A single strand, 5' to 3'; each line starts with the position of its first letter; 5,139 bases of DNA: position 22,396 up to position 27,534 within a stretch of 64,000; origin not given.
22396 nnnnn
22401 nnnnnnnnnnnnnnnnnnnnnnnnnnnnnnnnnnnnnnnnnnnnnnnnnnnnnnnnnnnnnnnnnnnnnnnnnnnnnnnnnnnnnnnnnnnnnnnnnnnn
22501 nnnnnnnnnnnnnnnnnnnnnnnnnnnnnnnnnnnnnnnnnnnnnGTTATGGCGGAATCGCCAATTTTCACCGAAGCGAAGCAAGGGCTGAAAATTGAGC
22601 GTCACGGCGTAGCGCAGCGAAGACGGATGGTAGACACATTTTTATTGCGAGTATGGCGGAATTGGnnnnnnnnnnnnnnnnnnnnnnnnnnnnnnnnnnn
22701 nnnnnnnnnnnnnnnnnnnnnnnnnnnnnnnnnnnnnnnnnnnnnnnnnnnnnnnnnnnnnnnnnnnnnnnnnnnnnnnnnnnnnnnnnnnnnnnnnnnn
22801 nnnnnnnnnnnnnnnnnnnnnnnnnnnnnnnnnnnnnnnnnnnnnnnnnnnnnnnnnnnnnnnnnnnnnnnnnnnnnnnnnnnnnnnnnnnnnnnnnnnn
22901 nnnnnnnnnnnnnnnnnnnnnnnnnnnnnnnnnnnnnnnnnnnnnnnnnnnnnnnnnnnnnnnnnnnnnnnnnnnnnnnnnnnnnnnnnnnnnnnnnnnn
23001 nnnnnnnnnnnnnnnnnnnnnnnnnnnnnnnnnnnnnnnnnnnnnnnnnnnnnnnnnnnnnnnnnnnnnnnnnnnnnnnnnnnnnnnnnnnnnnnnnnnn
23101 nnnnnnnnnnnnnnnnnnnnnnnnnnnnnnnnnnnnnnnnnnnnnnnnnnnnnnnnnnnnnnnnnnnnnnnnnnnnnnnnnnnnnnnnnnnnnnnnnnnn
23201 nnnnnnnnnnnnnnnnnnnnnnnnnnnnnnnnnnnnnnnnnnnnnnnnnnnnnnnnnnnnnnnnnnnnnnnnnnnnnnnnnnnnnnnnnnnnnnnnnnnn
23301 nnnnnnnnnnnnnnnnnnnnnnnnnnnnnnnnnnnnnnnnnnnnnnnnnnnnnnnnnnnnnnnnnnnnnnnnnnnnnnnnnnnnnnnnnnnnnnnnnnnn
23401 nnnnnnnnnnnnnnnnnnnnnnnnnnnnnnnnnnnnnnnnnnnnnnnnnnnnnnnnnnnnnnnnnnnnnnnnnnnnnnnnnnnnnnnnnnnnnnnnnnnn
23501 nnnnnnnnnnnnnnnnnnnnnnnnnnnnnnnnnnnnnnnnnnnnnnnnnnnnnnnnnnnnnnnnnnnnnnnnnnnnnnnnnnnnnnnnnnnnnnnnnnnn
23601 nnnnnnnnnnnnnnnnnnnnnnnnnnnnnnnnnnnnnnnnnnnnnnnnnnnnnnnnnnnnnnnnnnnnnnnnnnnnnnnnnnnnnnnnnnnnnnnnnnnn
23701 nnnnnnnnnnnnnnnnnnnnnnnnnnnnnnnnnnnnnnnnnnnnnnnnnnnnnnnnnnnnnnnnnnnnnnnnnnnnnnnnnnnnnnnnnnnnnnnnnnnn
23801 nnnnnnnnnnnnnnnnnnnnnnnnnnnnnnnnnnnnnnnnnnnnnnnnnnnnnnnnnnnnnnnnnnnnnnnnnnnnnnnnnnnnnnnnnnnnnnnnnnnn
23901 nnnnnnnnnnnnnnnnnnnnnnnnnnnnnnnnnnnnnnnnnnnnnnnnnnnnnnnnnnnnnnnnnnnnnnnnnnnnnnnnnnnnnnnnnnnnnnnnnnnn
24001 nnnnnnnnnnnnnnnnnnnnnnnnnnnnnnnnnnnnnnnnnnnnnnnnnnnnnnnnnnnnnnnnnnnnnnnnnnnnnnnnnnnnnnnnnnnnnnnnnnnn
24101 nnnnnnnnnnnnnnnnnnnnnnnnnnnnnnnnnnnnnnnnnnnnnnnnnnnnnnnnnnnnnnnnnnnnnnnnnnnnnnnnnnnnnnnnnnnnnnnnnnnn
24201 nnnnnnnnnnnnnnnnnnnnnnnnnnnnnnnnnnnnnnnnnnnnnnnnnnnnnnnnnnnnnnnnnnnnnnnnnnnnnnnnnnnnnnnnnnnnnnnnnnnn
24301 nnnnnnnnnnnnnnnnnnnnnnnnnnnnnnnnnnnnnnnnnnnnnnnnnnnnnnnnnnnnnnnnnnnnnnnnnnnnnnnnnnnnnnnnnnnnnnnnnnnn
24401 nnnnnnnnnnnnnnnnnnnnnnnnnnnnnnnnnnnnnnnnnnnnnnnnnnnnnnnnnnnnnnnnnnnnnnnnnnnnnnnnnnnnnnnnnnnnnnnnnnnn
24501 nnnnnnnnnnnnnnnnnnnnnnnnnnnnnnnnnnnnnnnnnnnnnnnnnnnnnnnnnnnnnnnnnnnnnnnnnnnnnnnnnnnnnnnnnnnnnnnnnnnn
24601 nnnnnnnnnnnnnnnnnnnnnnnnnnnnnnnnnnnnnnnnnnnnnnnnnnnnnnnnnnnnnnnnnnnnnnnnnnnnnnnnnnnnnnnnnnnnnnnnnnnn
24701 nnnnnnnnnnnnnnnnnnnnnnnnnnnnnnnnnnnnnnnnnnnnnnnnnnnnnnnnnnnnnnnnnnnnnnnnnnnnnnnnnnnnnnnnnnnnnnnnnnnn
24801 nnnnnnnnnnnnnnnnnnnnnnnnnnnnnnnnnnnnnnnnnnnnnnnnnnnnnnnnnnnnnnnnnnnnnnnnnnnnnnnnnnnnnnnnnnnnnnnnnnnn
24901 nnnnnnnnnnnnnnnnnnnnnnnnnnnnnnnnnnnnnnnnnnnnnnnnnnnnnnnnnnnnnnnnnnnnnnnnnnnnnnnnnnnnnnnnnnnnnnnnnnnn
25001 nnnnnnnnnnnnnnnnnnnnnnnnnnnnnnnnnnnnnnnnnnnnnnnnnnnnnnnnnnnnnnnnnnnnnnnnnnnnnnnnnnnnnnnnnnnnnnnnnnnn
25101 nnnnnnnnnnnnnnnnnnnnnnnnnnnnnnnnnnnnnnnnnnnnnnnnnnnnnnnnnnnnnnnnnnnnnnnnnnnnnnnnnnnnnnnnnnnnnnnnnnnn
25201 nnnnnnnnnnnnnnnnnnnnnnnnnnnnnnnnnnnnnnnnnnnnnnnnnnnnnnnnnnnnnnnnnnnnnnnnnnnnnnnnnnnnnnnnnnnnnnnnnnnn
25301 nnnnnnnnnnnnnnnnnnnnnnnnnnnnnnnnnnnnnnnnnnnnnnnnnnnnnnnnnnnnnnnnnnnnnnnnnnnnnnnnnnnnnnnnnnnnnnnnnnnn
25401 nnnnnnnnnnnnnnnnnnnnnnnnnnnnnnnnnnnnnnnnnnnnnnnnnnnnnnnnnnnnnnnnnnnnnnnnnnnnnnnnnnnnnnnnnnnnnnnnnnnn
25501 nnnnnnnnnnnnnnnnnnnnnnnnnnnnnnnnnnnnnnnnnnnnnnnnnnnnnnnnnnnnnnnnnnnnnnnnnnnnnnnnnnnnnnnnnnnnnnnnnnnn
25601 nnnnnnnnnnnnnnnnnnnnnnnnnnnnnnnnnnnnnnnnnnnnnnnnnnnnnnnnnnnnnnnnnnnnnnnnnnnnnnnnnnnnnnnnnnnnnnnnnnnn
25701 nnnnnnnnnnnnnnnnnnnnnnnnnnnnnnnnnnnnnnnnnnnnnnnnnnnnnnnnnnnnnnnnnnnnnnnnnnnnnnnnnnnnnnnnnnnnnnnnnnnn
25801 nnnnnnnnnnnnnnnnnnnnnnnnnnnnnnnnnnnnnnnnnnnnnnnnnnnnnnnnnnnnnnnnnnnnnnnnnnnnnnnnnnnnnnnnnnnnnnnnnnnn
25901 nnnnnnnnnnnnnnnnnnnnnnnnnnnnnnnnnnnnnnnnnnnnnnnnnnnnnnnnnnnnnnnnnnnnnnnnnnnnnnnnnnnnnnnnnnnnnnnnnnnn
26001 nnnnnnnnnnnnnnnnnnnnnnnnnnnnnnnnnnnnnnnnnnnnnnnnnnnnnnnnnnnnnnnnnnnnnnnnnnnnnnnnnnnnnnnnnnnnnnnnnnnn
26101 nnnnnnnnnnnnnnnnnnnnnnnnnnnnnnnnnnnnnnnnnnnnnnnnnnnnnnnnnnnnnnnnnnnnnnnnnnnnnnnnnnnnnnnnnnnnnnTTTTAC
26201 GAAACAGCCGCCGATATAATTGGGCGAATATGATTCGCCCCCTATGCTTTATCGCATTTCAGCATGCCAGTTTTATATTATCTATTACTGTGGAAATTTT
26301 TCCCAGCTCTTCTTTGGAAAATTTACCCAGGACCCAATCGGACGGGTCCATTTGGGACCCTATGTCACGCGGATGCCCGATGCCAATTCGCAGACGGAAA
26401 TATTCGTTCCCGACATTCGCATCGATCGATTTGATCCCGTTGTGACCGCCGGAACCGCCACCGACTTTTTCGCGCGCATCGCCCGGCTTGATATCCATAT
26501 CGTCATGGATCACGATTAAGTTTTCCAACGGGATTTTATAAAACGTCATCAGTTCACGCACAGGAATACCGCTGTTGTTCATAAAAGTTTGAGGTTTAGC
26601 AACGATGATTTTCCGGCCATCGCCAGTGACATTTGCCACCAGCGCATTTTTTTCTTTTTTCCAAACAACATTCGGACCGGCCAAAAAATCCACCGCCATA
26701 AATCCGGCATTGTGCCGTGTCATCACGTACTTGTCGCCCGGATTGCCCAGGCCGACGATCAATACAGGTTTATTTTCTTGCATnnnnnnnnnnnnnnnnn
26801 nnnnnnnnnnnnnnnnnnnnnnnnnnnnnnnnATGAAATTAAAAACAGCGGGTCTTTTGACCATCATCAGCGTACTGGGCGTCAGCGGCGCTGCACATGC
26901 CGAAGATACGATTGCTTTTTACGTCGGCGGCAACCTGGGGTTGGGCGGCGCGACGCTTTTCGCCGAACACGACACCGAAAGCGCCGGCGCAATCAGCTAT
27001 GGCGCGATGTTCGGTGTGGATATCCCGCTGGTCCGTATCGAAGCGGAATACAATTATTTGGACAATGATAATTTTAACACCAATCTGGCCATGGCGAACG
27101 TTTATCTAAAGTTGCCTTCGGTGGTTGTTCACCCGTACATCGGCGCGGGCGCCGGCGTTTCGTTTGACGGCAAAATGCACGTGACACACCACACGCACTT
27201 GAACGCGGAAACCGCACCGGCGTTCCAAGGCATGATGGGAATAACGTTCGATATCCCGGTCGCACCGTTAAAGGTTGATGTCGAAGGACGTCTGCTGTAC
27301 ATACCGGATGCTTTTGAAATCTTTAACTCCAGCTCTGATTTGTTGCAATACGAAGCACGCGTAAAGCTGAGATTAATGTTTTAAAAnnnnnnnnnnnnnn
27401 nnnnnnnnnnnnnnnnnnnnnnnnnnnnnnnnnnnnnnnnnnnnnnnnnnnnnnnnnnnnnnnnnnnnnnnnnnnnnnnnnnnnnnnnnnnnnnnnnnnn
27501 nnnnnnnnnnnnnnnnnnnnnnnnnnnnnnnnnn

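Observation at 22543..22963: tRNA-Leu(GAG) gene split in its D-loop by a hairpin-bounded insert that carries its own intact tRNA-Leu(GAG)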

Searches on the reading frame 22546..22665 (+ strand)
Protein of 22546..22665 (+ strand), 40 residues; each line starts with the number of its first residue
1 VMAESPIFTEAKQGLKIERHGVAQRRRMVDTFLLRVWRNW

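Call 69: find_homologous_proteins(query=window:22546-22665:+, max_evalue=10)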
Query seq(40 aa): no candidate shares three 5-residue words with the query. No homologue found.

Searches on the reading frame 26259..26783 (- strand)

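Call 57: search_protein_families(library=pfam, proteins=[window:26259-26783:-], max_evalue=0.001)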
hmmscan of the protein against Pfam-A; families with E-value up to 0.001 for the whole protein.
window:26259-26783:- (174 aa): 1 family
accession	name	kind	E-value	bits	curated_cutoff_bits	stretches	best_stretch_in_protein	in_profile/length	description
PF01195.25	Pept_tRNA_hydro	-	1e-58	198.6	27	1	8-171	1-164/183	Peptidyl-tRNA hydrolase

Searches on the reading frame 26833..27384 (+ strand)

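Call 57: search_protein_families(library=pfam, proteins=[window:26833-27384:+], max_evalue=0.001)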
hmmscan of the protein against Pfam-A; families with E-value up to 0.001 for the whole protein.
window:26833-27384:+ (183 aa): 1 family
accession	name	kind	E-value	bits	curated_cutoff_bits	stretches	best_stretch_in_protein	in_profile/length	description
PF13505.12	OMP_b-brl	-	2.5e-07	31.5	28.7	1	12-141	4-140/175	Outer membrane protein beta-barrel domain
